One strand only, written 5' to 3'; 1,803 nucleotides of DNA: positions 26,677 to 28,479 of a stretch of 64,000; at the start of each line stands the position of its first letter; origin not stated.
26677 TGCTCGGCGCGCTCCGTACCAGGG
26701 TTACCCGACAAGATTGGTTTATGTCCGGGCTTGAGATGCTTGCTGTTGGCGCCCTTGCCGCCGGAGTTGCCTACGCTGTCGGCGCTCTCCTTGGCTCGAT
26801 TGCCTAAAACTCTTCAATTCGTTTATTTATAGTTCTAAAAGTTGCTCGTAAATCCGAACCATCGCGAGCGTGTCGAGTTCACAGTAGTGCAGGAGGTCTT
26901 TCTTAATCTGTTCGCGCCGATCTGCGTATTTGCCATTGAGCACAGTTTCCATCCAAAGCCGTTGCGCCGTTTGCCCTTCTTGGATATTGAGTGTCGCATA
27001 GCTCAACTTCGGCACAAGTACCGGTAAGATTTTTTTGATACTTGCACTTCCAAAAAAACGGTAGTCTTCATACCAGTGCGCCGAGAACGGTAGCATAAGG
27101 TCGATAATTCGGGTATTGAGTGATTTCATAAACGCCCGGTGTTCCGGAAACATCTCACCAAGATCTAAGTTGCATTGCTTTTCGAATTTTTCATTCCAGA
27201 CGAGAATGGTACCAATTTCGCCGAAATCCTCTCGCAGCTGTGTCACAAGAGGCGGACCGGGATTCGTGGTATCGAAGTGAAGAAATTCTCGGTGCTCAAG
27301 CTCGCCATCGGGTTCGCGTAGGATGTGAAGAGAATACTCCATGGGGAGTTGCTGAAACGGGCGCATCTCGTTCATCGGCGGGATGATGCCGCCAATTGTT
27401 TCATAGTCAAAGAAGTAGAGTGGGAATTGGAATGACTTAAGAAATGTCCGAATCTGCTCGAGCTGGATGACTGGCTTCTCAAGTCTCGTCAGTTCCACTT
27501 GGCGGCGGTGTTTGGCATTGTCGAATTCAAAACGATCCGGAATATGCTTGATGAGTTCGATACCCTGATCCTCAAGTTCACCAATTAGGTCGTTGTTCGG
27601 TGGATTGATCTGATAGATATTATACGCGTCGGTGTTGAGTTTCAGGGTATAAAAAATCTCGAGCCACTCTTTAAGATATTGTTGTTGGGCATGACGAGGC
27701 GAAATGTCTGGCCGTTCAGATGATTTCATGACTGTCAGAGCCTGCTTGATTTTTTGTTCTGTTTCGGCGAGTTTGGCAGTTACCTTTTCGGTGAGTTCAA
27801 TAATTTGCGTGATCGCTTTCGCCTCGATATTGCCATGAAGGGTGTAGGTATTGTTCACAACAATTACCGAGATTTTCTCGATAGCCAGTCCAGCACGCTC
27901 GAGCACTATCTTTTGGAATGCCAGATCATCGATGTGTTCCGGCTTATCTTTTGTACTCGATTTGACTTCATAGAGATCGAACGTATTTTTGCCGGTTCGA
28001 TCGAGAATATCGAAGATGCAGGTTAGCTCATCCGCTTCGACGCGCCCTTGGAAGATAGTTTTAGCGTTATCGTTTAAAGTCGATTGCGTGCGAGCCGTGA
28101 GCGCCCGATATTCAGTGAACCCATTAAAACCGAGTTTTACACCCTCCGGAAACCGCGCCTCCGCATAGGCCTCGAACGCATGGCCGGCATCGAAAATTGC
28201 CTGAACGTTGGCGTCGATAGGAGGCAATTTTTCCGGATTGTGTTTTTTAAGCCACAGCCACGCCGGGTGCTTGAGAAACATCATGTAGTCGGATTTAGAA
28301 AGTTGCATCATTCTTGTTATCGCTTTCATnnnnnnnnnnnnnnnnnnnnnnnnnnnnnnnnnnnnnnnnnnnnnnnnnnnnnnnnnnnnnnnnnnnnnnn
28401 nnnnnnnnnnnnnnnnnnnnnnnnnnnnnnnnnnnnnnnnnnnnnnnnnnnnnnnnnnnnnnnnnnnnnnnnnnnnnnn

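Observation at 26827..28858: Overlapping gene pair: macro-domain ADP-ribose hydrolase plus a PD-(D/E)XK and DEDDh dual nuclease (DUF2779-like)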

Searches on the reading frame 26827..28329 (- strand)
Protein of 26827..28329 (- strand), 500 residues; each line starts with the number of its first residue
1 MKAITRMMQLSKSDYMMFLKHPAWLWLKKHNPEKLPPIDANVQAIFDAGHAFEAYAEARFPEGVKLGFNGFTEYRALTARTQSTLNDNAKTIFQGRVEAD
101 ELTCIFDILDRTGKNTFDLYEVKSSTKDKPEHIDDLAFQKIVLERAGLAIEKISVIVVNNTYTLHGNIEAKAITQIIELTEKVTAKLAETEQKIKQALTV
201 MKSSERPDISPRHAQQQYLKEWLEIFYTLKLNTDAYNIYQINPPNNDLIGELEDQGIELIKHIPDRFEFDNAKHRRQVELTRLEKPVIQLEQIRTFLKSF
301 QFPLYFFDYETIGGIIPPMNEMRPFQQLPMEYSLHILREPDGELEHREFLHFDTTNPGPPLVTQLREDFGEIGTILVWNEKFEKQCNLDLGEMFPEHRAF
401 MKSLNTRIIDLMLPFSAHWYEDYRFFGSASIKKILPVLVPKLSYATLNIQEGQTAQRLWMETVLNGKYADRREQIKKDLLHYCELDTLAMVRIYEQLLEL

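Call 3: search_protein_families(library=pfam, proteins=[window:26827-28329:-], max_evalue=0.01)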
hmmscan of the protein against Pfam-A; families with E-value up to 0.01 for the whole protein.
window:26827-28329:- (500 aa): 3 families
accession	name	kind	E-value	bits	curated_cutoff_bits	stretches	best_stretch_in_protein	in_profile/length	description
PF11074.14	DUF2779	-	6.1e-34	117.4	23.3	1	305-430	1-126/126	Domain of unknown function(DUF2779)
PF01930.23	Cas_Cas4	-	0.0027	18.3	22.7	1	105-200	55-137/160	Domain of unknown function DUF83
PF19513.4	DUF6047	-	0.0084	16.5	27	0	213-284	21-92/190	Family of unknown function (DUF6047)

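Call 4: search_protein_families(library=padloc, proteins=[window:26827-28329:-], max_evalue=0.01)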
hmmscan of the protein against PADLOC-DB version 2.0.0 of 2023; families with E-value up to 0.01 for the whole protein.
window:26827-28329:- (500 aa): 2 families
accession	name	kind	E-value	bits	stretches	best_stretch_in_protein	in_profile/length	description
PDLC01611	Cas4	-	0.00099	17.4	1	102-199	53-134/158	"CAS-I,CAS-II,CAS-III,CAS-IV,CAS-V,CAS-VI; acquisition_associated"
PDLC01250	Cas4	-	0.0032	15.8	1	77-189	37-147/168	"CAS-I,CAS-II,CAS-III,CAS-IV,CAS-V,CAS-VI; acquisition_associated"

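Call 5: search_protein_families(library=ncbifam, proteins=[window:26827-28329:-], max_evalue=0.01)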
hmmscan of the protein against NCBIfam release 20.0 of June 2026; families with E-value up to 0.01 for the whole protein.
window:26827-28329:- (500 aa): 1 family
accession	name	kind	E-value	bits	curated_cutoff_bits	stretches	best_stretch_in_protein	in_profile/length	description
NF045869.1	UU173_fam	subfamily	3.6e-17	62.5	225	3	377-496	503-643/650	UU173 family protein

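Call 6: search_solved_structures(query=window:26827-28329:-, max_evalue=10, show_alignments=2)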
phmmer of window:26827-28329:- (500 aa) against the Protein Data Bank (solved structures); distinct sequences matched with E-value up to 10: 0.

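Call 9: find_homologous_proteins(query=window:26827-28329:-, max_evalue=0.00001)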
Query window:26827-28329:- (500 aa): 4317 proteins with E <= 0.00001 among 8000 candidates; the best 120 are listed.
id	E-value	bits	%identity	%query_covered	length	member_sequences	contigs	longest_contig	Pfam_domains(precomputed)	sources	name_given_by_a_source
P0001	0.0e+0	1128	100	99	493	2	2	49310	PF11074.15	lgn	-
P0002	2.5e-253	859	74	99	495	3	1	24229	PF11074.15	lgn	-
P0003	7.4e-215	732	63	99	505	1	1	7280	PF11074.15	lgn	-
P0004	1.1e-214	732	64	98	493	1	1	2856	PF11074.15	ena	-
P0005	2.1e-214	731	64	99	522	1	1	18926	PF11074.15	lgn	-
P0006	8.2e-212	722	63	98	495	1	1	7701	PF11074.15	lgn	-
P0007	8.6e-212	722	63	99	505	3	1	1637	PF11074.15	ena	-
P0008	1.1e-211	722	63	99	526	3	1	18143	PF11074.15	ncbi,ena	ncbi:MAG: DUF2779 domain-containing protein [Patescibacteria group bacterium]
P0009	4.4e-208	710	63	99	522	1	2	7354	PF11074.15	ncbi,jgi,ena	-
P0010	5.0e-205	700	62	98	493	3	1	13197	PF11074.15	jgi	jgi:hypothetical protein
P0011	2.8e-204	697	63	98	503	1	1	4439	PF11074.15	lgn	-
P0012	8.7e-204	696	62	98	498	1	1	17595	PF11074.15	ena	-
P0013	2.4e-203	694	60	99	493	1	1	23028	PF11074.15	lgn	-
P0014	3.9e-197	674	60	99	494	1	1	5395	PF11074.15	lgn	-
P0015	5.5e-197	673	59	98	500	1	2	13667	PF11074.15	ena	-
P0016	4.1e-195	667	61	97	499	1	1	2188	PF11074.15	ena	-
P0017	1.3e-189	649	59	98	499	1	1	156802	PF11074.15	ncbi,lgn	-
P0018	1.9e-188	645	57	98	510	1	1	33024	PF11074.15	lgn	-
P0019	5.6e-175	601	55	99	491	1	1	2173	PF11074.15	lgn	-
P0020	6.6e-172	591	54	98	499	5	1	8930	PF01930.24,PF11074.15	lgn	-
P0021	1.3e-171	590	53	99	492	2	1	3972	PF11074.15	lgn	-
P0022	2.8e-171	589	53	98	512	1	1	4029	PF11074.15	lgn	-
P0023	4.5e-171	588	54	98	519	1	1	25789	PF11074.15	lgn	-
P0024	4.8e-171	588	54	98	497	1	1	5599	PF01930.24,PF11074.15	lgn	-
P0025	7.8e-171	587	53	98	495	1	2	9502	PF01930.24,PF11074.15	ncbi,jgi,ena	-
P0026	9.8e-171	587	54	98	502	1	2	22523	PF01930.24,PF11074.15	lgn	-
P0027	1.4e-170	586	53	98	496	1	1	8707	PF11074.15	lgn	-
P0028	1.1e-169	583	53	98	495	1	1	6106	PF01930.24,PF11074.15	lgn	-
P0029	1.6e-169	583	53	98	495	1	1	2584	PF11074.15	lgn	-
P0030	2.9e-169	582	54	98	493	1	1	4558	PF11074.15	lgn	-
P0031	5.9e-169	581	53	98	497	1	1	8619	PF01930.24,PF11074.15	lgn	-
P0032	9.0e-169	580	53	98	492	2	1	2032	PF11074.15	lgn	-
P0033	2.8e-168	579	54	98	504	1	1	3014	PF11074.15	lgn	-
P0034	5.7e-168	578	53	98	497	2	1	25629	PF01930.24,PF11074.15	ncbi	-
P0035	7.4e-168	577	54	98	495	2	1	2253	PF01930.24,PF11074.15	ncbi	-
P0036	9.4e-168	577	53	98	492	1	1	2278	PF01930.24,PF11074.15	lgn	-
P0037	1.3e-167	576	52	99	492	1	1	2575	PF11074.15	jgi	-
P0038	1.8e-167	576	52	98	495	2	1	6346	PF11074.15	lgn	-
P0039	1.9e-167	576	53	98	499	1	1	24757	PF01930.24,PF11074.15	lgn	-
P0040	2.0e-167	576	53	99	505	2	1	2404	PF11074.15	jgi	jgi:hypothetical protein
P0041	2.2e-167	576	52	98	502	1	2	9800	PF11074.15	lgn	-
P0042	2.3e-167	576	53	98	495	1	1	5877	PF11074.15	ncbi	ncbi:MAG: DUF2779 domain-containing protein [Candidatus Spechtbacterales bacterium]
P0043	4.7e-167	575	54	97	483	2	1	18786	PF11074.15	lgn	-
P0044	4.8e-167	575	53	99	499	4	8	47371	PF01930.24,PF11074.15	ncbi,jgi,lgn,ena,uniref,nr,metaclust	ncbi:hypothetical protein A2995_00590 [Candidatus Nomurabacteria bacterium RIFCSPLOWO2_01_FULL_33_24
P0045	2.1e-166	572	53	98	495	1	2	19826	PF11074.15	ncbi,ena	-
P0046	4.0e-166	572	54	98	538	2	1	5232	PF11074.15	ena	-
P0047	7.6e-166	571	52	97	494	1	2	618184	PF11074.15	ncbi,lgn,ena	-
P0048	1.0e-165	570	53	98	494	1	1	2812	PF01930.24,PF11074.15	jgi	-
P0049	1.4e-165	570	53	98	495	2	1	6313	PF01930.24,PF11074.15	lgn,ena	-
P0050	2.3e-165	569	52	98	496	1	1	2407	PF01930.24,PF11074.15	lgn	-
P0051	3.2e-165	569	51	98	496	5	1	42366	PF11074.15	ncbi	-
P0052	3.4e-165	568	52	98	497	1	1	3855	PF01930.24,PF11074.15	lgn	-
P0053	4.3e-165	568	52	98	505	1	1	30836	PF01930.24,PF11074.15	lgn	-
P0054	4.7e-165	568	53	98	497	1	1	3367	PF11074.15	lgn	-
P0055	6.7e-165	568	51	99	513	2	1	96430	PF11074.15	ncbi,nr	ncbi:MAG: DUF2779 domain-containing protein [bacterium]|nr:DUF2779 domain-containing protein [bacter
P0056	9.0e-165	567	53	97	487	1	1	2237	PF11074.15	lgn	-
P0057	1.0e-164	567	52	98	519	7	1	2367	PF11074.15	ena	-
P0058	1.1e-164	567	52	98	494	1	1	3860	PF11074.15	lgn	-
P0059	1.2e-164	567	51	98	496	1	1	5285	PF11074.15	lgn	-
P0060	1.8e-164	566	54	99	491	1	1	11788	PF11074.15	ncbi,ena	-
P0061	1.9e-164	566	52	98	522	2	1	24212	PF11074.15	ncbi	-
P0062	2.4e-164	566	52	98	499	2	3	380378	PF11074.15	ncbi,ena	ncbi:MAG: DUF2779 domain-containing protein [Patescibacteria group bacterium]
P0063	2.5e-164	566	53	99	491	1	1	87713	PF11074.15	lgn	-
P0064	2.7e-164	566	51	98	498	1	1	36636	PF11074.15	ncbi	-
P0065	2.9e-164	565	54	99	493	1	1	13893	PF11074.15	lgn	-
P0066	4.0e-164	565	52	99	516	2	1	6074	PF11074.15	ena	-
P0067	5.4e-164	565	53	97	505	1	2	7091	PF11074.15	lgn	-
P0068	6.8e-164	564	52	99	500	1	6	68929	PF11074.15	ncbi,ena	-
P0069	7.0e-164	564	52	98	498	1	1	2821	PF01930.24,PF11074.15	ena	-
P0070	8.0e-164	564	51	98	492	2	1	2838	PF01930.24,PF11074.15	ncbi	-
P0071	9.8e-164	564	51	98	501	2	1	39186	PF11074.15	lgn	-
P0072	1.4e-163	563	51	98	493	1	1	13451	PF01930.24,PF11074.15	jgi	-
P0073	1.5e-163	563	51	99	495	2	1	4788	PF11074.15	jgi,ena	-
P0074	1.5e-163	563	51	98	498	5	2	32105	PF11074.15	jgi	-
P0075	1.6e-163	563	52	98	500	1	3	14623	PF11074.15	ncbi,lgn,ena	ncbi:MAG: DUF2779 domain-containing protein [Patescibacteria group bacterium]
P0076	2.5e-163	562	50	99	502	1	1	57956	PF11074.15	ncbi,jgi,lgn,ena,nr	ncbi:MAG: DUF2779 domain-containing protein [Candidatus Pacebacteria bacterium]|nr:DUF2779 domain-co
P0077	3.0e-163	562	53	99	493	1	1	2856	PF11074.15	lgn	-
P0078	3.9e-163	562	51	98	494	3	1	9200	PF11074.15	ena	-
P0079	4.8e-163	561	50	98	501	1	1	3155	PF11074.15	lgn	-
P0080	5.9e-163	561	52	98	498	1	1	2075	PF11074.15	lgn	-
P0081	6.2e-163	561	49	99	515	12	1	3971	PF11074.15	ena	-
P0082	8.6e-163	561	50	98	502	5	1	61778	PF11074.15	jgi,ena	-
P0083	1.1e-162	560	52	99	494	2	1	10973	PF11074.15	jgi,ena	-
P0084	1.3e-162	560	52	99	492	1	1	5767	PF11074.15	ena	-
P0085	2.2e-162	559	52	99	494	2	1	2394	PF11074.15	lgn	-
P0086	2.2e-162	559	52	99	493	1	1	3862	PF11074.15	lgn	-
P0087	2.5e-162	559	53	98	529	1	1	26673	PF11074.15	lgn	-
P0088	2.8e-162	559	51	99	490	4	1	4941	PF11074.15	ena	-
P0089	2.9e-162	559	51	98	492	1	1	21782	PF11074.15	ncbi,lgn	-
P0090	3.1e-162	559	51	99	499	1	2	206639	PF11074.15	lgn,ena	-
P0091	4.5e-162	558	53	96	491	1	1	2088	PF11074.15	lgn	-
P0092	5.2e-162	558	51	99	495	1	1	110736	PF01930.24,PF11074.15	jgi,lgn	-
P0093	5.9e-162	558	52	98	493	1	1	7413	PF11074.15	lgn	-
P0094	6.0e-162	558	52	99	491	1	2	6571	PF11074.15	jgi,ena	-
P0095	9.5e-162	557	52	98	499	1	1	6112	PF11074.15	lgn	-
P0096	1.0e-161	557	51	98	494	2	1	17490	PF11074.15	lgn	-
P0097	1.1e-161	557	52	97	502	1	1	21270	PF11074.15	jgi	jgi:hypothetical protein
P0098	1.2e-161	557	52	98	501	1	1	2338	PF11074.15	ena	-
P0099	1.3e-161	557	52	98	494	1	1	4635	PF11074.15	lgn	-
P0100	1.5e-161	556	51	98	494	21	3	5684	PF11074.15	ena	-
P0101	1.7e-161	556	51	99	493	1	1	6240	PF11074.15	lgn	-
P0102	1.8e-161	556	51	99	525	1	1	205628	PF11074.15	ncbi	-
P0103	2.5e-161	556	53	99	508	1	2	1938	PF11074.15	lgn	-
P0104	2.6e-161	556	53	98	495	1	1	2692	PF11074.15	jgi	-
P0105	3.3e-161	555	51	99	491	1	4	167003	PF11074.15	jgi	jgi:hypothetical protein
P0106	3.4e-161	555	52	98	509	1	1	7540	PF11074.15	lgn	-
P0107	4.2e-161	555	51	99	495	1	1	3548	PF11074.15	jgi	jgi:hypothetical protein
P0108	4.4e-161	555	50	98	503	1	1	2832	PF11074.15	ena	-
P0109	5.0e-161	555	51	98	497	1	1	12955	PF11074.15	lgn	-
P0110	5.6e-161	555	52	96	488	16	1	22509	PF11074.15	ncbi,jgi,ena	-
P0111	5.9e-161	555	52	99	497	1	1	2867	PF11074.15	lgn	-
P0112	6.1e-161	554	51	98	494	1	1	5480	PF11074.15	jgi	-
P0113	7.7e-161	554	50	99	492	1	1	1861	PF11074.15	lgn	-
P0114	7.9e-161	554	52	99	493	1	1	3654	PF11074.15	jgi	-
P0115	8.6e-161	554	51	99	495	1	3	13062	PF11074.15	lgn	-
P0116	9.9e-161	554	52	99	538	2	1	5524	PF11074.15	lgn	-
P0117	1.1e-160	554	52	97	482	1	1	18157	PF11074.15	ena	-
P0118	1.1e-160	554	51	98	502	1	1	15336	PF01930.24,PF11074.15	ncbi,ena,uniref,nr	ncbi:MAG: hypothetical protein COU81_04095 [Candidatus Portnoybacteria bacterium CG10_big_fil_rev_8_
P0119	1.1e-160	554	53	98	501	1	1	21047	PF11074.15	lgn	-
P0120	1.3e-160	553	52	98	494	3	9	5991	PF11074.15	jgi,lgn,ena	-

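Call 16: find_related_loci(query=A1, collection=genome_contigs, flank=6000)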
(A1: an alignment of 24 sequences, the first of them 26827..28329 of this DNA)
Query A1 (500 aa) in genome_contigs; peptide patterns used: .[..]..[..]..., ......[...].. (x = any residue, [..] = any of these).
600 stretches matched a pattern (row limit reached: there are more); 557 encode a relative of the query (tblastn E <= 1e-3); the best 80 are kept; 80 distinct loci.
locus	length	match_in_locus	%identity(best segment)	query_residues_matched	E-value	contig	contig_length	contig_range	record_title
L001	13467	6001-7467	52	8-497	1e-170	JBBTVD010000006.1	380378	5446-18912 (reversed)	MAG: Patescibacteria group bacterium isolate H14-bin010_1 H14_bin010_1_000000000006, whole genome shotgun sequence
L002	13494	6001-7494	51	7-500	2e-169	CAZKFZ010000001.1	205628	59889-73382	MAG TPA_asm: uncultured Candidatus Saccharibacteria bacterium isolate SRP342105_co3_110 genome assembly, contig: NODE_14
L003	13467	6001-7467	51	8-497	1e-168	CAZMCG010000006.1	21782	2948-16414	MAG TPA_asm: uncultured Candidatus Saccharibacteria bacterium isolate binchicken_co112_83 genome assembly, contig: NODE_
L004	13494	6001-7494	49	7-500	5e-164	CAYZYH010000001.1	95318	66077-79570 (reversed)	MAG TPA_asm: uncultured Candidatus Saccharibacteria bacterium isolate SRP342105_co1_503 genome assembly, contig: NODE_26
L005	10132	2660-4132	51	8-500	7e-164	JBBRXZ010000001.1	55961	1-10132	MAG: Candidatus Saccharimonadales bacterium isolate La5_maxbin2.247 La5_maxbin2.247_K_3191468_L_55961_cov_14.9935, whole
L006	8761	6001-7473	49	6-497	2e-163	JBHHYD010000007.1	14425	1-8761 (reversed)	MAG: Candidatus Paceibacteria bacterium isolate Maj_2_bin.9 NODE_2224_length_14425_cov_5.859221, whole genome shotgun se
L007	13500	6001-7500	50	3-497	7e-162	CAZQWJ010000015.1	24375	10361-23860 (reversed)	MAG TPA_asm: uncultured Candidatus Saccharibacteria bacterium isolate SRP193661_co1_99 genome assembly, contig: NODE_212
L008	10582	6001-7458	50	10-497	6e-161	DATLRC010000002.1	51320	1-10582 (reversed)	MAG TPA_asm: Candidatus Dormiibacterota bacterium isolate SMAG_U13894 k141_851049, whole genome shotgun sequence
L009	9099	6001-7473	49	5-497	1e-160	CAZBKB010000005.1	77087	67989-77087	MAG TPA_asm: uncultured Gammaproteobacteria bacterium isolate SRP050083_co1_19 genome assembly, contig: NODE_62_length_7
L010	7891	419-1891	48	7-499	4e-152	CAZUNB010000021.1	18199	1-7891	MAG TPA_asm: uncultured Candidatus Saccharibacteria bacterium isolate SRP286056_co3_490 genome assembly, contig: NODE_29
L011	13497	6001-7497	46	4-498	3e-149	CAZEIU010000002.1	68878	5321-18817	MAG TPA_asm: uncultured Candidatus Saccharibacteria bacterium isolate binchicken_co118_318 genome assembly, contig: NODE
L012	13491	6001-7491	47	8-499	4e-148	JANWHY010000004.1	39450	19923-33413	MAG: Candidatus Paceibacterota bacterium isolate CRAIB_MAG27 c_000000046498, whole genome shotgun sequence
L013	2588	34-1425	47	8-466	2e-156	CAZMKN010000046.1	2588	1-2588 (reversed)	MAG TPA_asm: uncultured Candidatus Saccharibacteria bacterium isolate SRP191223_co1_110 genome assembly, contig: NODE_69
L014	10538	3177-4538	46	1-497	1e-145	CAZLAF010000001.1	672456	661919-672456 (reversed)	MAG TPA_asm: uncultured Candidatus Saccharibacteria bacterium isolate binchicken_co173_115 genome assembly, contig: NODE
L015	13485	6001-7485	45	6-493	6e-144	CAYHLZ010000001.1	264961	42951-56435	MAG TPA_asm: uncultured Candidatus Saccharibacteria bacterium isolate ERP119705_co13_60 genome assembly, contig: NODE_17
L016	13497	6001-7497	45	8-499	2e-142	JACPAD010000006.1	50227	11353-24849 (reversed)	MAG: Candidatus Zambryskibacteria bacterium isolate NC_groundwater_222_Ag_S-0.1um_46_12 S4_GD2017_2_S1_scaffold_894, who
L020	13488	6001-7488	45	10-497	3e-136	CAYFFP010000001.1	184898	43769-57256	MAG TPA_asm: uncultured Candidatus Saccharibacteria bacterium isolate ERP013524_co1_51 genome assembly, contig: NODE_5_l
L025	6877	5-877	59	207-497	9e-119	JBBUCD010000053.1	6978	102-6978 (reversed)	MAG: Patescibacteria group bacterium isolate H41-bin162 H41_bin162_000000000053, whole genome shotgun sequence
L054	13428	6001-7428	35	10-497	2e-78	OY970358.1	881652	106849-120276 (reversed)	MAG: uncultured bacterium isolate MFD00082.bin.c.7 genome assembly, chromosome: 1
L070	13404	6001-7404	34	8-497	1e-75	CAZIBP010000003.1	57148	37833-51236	MAG TPA_asm: uncultured Pseudomonadales bacterium isolate SRP093185_co1_41 genome assembly, contig: NODE_202_length_5714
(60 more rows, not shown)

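Call 17: find_encoding_contigs(protein=P0001, flank=10000, max_places=4)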
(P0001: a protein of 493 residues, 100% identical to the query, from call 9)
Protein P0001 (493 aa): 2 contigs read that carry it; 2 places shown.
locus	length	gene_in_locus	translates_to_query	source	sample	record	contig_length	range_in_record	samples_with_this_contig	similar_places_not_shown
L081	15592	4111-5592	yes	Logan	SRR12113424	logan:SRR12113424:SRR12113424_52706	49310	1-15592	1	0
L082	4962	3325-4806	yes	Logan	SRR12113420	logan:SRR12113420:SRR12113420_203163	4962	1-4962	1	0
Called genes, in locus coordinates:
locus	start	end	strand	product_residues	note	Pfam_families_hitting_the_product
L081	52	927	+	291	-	PF05048:NosD, PF13229:Beta_helix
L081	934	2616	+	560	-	PF13360:PQQ_2 (weak), PF13570:Beta-prop_ACSF4, PF13360:PQQ_2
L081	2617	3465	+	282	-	-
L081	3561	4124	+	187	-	PF01661:Macro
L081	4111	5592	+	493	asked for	PF11074:DUF2779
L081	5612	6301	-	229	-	PF01988:VIT1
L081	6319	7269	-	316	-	-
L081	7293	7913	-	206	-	PF04203:Sortase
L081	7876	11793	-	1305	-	PF13715:CarbopepD_reg_2 (faint), PF13620:CarboxypepD_reg (weak), PF17802:SpaA (faint), PF13620:CarboxypepD_reg (weak)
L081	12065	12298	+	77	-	-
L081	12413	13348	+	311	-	PF20511:PMI_typeI_cat, PF21621:MPI_cupin_dom (faint)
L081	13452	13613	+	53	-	-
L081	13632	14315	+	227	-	PF18306:LDcluster4, PF03641:Lysine_decarbox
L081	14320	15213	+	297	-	PF17991:Thioredoxin_10 (weak)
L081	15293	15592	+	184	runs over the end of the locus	-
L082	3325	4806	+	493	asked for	PF11074:DUF2779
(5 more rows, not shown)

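Call 19: find_encoding_contigs(protein=P0002, flank=8000, max_places=2)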
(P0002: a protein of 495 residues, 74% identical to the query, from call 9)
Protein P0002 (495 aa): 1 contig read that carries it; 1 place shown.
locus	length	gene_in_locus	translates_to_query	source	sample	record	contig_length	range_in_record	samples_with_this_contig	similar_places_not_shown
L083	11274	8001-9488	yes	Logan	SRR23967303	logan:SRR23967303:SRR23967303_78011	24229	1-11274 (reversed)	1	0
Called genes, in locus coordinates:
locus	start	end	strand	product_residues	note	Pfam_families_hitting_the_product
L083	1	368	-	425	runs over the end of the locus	PF00239:Resolvase, PF07508:Recombinase, PF13408:Zn_ribbon_recom (weak)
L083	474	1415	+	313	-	-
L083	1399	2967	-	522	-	-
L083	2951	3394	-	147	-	-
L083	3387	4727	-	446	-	PF02195:ParB_N, PF01555:N6_N4_Mtase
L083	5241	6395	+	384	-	-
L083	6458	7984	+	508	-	PF02689:Herpes_Helicase (faint), PF05970:PIF1, PF13191:AAA_16 (faint), PF13245:AAA_19, PF13401:AAA_22 (weak), PF13604:AAA_30, PF21530:Pif1_2B_dom (weak), PF13538:UvrD_C_2 (weak), +1 more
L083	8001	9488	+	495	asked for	PF11074:DUF2779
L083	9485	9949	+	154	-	-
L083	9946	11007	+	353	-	-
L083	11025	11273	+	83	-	?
